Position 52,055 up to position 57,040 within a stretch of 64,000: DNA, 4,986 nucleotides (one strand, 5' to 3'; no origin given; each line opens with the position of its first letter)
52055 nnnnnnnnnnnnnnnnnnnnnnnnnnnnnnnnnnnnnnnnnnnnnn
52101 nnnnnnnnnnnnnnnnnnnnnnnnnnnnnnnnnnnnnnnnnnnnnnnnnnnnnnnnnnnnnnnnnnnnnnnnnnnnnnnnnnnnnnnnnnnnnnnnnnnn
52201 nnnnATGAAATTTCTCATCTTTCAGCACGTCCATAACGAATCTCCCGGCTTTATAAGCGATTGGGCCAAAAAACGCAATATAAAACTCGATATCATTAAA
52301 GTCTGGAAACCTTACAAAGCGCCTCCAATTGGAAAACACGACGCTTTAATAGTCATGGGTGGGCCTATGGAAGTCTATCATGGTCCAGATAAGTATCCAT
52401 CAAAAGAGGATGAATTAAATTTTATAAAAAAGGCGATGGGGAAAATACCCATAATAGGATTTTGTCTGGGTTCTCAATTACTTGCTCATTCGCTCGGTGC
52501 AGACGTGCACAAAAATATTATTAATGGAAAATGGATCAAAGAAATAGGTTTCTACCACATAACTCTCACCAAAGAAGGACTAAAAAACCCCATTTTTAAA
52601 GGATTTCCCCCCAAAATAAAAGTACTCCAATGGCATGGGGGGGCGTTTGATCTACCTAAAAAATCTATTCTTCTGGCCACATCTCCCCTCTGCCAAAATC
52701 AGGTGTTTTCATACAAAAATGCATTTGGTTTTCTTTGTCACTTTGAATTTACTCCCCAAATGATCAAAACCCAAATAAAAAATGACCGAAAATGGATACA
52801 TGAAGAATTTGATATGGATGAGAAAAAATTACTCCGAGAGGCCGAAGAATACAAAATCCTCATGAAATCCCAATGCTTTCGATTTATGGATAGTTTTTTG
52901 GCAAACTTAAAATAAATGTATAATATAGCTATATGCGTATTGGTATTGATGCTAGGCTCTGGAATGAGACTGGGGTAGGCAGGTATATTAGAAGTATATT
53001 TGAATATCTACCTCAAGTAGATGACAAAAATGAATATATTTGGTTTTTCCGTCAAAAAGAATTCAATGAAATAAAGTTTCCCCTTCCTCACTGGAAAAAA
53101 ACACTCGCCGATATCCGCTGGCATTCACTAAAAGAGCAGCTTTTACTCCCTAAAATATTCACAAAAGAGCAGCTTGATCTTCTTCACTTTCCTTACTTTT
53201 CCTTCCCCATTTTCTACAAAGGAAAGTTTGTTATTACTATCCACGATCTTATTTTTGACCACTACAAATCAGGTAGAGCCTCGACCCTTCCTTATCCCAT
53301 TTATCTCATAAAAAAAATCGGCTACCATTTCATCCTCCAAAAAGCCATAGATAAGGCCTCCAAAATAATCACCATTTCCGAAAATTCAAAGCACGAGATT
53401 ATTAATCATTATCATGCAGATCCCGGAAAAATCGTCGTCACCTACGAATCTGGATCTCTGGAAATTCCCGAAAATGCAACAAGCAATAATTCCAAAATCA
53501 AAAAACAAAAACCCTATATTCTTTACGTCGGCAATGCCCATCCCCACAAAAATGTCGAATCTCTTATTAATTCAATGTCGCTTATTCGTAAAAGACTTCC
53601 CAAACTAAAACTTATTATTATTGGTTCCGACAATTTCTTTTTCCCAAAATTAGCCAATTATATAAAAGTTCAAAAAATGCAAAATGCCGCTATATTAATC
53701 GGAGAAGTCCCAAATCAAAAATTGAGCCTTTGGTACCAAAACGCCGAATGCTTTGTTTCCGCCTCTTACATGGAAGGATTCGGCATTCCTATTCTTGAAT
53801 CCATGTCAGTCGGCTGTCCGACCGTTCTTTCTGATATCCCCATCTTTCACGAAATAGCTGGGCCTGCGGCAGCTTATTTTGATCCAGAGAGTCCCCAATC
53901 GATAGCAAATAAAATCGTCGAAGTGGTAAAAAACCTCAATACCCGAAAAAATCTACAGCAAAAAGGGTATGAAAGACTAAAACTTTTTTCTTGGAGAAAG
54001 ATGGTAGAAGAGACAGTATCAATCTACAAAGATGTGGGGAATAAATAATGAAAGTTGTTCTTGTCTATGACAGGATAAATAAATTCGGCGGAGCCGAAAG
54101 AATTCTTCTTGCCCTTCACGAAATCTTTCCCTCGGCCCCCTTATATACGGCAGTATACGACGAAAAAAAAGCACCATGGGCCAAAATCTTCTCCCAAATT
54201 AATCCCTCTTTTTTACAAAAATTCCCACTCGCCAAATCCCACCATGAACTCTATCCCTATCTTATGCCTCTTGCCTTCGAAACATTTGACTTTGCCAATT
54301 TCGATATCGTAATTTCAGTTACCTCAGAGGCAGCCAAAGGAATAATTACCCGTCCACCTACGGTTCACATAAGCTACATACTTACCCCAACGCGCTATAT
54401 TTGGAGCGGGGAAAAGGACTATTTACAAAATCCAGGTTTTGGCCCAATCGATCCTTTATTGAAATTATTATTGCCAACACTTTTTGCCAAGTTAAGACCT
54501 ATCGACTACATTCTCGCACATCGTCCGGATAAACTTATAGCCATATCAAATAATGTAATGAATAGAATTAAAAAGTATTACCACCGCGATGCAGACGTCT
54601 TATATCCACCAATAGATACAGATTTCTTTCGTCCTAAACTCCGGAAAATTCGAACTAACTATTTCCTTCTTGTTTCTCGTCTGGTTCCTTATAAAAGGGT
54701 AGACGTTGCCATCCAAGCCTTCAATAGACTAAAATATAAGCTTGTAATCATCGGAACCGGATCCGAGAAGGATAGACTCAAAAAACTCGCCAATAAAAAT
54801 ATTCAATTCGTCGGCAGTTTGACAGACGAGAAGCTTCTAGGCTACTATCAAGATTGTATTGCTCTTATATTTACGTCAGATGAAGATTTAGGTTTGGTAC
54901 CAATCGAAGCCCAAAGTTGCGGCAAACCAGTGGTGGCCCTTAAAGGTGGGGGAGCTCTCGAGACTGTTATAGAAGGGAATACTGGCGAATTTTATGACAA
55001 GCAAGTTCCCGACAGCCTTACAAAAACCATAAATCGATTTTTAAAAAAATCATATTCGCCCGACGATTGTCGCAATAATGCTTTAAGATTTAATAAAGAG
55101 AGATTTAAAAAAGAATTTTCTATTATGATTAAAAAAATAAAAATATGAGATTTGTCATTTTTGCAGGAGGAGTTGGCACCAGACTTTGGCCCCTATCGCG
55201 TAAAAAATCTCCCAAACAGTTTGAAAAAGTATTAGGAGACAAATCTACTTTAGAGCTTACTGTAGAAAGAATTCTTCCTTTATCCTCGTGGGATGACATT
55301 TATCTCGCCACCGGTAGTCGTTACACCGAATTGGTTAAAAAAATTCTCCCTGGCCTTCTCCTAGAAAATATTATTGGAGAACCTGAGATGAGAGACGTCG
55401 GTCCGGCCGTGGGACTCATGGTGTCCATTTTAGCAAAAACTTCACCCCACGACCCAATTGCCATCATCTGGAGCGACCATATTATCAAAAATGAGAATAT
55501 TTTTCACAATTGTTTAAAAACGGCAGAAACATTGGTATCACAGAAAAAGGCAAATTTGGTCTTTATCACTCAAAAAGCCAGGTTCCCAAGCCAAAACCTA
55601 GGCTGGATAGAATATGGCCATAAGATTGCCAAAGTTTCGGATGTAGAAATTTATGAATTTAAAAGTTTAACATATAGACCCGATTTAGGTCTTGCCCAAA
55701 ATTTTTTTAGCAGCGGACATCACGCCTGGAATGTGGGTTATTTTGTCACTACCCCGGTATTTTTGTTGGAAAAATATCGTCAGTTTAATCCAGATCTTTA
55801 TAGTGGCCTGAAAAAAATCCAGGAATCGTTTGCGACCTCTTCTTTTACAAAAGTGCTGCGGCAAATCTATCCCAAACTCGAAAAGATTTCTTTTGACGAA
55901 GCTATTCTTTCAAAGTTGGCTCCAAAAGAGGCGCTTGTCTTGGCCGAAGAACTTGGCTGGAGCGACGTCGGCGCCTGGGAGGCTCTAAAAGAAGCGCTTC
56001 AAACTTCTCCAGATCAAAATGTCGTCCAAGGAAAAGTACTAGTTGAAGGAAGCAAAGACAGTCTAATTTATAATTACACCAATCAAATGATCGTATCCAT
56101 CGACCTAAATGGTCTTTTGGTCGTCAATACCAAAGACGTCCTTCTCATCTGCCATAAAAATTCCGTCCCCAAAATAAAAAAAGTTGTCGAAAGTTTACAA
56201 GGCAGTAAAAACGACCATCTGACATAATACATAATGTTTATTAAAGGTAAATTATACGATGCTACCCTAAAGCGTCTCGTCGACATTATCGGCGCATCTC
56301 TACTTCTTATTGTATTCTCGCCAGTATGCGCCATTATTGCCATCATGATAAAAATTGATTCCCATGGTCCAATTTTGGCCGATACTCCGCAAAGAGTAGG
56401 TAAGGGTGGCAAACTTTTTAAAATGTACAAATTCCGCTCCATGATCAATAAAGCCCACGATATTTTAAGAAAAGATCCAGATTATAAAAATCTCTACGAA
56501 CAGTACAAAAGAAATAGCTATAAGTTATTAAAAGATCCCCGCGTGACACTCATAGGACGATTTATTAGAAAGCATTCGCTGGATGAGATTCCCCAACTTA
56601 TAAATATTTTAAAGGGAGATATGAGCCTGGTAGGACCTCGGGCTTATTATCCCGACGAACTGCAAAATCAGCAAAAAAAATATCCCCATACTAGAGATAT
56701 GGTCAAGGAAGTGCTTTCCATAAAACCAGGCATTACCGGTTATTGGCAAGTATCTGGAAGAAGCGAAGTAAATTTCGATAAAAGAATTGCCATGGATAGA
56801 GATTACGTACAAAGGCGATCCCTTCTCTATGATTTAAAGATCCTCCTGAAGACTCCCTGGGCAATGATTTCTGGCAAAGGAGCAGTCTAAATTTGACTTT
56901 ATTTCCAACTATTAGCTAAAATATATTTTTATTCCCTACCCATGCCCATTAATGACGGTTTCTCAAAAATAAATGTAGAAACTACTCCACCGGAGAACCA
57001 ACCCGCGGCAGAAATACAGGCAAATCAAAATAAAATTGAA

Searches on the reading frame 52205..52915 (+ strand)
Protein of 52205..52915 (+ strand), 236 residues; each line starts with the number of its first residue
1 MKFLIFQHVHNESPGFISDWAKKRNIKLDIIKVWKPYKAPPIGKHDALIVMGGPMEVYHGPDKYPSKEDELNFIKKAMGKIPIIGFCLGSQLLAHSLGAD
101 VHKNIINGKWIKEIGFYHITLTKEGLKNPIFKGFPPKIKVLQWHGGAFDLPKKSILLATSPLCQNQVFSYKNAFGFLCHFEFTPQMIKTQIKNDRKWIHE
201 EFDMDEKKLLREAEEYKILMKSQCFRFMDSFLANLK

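Call 9: search_protein_families(library=pfam, proteins=[window:52205-52915:+], max_evalue=0.001)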
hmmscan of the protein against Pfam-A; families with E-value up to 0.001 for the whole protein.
window:52205-52915:+ (236 aa): 1 family
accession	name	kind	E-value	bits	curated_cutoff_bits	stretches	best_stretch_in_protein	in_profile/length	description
PF00117.34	GATase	-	6.9e-16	58.9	22.8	1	24-191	20-182/190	Glutamine amidotransferase class-I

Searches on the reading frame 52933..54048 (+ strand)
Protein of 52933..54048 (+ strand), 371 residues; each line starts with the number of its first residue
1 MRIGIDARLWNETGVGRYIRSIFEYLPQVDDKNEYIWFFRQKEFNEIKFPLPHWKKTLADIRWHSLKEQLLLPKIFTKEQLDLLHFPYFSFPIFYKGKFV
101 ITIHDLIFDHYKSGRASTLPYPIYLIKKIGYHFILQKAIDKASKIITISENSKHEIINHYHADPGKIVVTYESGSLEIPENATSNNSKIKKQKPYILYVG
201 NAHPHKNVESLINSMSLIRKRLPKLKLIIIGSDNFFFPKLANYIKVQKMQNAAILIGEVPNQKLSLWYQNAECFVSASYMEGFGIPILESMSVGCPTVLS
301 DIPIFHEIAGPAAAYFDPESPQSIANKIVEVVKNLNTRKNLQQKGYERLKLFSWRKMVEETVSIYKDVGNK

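Call 9: search_protein_families(library=pfam, proteins=[window:52933-54048:+], max_evalue=0.001)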
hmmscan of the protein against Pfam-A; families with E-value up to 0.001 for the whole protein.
window:52933-54048:+ (371 aa): 3 families
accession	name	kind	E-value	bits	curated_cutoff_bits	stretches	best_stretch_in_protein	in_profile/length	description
PF00534.26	Glycos_transf_1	-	1.1e-32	113.4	26.4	1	184-348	6-172/172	Glycosyl transferases group 1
PF13692.12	Glyco_trans_1_4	-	3.8e-25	89.2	27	1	194-334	2-142/142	Glycosyl transferases group 1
PF13439.12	Glyco_transf_4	-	6e-10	39.8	28.5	1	14-171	3-163/170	Glycosyltransferase Family 4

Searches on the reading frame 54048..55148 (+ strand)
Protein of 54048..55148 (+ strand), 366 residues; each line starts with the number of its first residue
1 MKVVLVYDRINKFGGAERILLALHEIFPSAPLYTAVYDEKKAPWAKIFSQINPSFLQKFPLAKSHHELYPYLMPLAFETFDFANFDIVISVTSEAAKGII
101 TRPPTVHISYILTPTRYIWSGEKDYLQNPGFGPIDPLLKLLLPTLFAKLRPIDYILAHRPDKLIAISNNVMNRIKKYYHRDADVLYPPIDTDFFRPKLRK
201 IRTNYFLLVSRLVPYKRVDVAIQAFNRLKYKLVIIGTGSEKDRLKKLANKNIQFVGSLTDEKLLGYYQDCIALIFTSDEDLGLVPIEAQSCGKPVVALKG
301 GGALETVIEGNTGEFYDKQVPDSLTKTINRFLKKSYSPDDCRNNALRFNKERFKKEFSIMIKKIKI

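Call 9: search_protein_families(library=pfam, proteins=[window:54048-55148:+], max_evalue=0.001)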
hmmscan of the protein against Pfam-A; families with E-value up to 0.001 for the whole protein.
window:54048-55148:+ (366 aa): 3 families
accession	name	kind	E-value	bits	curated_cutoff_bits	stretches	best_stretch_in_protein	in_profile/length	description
PF00534.26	Glycos_transf_1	-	3.9e-31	108.3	26.4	1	194-345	5-169/172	Glycosyl transferases group 1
PF13692.12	Glyco_trans_1_4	-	4.1e-21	76.2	27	1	205-333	3-141/142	Glycosyl transferases group 1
PF13439.12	Glyco_transf_4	-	0.00097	19.6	28.5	0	72-192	60-169/170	Glycosyltransferase Family 4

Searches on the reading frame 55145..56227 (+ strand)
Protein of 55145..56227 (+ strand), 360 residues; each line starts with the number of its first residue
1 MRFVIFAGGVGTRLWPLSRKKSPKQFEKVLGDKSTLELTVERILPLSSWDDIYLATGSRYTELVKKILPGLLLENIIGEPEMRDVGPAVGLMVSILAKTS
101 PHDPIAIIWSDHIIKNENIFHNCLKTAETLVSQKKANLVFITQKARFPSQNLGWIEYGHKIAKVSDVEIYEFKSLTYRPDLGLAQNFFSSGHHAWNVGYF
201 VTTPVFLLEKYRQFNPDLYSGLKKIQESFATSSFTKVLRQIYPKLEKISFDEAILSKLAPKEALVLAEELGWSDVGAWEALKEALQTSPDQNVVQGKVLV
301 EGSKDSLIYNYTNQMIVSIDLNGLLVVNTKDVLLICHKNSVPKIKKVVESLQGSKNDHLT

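Call 9: search_protein_families(library=pfam, proteins=[window:55145-56227:+], max_evalue=0.001)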
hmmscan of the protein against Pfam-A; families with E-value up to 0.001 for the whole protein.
window:55145-56227:+ (360 aa): 2 families
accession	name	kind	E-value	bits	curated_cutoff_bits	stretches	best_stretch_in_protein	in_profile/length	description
PF00483.29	NTP_transferase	-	7.5e-24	85.1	21.2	1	4-287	3-241/245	Nucleotidyl transferase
PF22640.1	ManC_GMP_beta-helix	-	9.5e-08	32.3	27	1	303-351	8-55/55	MannoseP isomerase/GMP-like beta-helix domain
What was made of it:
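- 55145..56227 (+): Mannose-1-phosphate guanylyltransferase-like enzyme (possible GDP-mannose supply). NTP_transferase plus ManC_GMP_beta-helix domains (call 9).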

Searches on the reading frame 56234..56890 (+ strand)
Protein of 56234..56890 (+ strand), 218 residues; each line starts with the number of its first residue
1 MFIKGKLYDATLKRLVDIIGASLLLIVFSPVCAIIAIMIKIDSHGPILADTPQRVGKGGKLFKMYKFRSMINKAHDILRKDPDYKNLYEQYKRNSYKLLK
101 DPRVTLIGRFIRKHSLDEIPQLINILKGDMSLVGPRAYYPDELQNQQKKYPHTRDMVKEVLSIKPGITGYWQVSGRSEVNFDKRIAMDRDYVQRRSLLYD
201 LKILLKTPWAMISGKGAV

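Call 9: search_protein_families(library=pfam, proteins=[window:56234-56890:+], max_evalue=0.001)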
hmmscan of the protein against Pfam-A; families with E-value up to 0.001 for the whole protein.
window:56234-56890:+ (218 aa): 1 family
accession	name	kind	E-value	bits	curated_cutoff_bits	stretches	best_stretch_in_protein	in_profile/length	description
PF02397.22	Bac_transf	-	5.6e-61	205.6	27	1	13-212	1-178/179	Bacterial sugar transferase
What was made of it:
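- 56234..56890 (+): Initiating phosphoglycosyl transferase (Bac_transf). PF02397, E 5.6e-61 (call 9).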
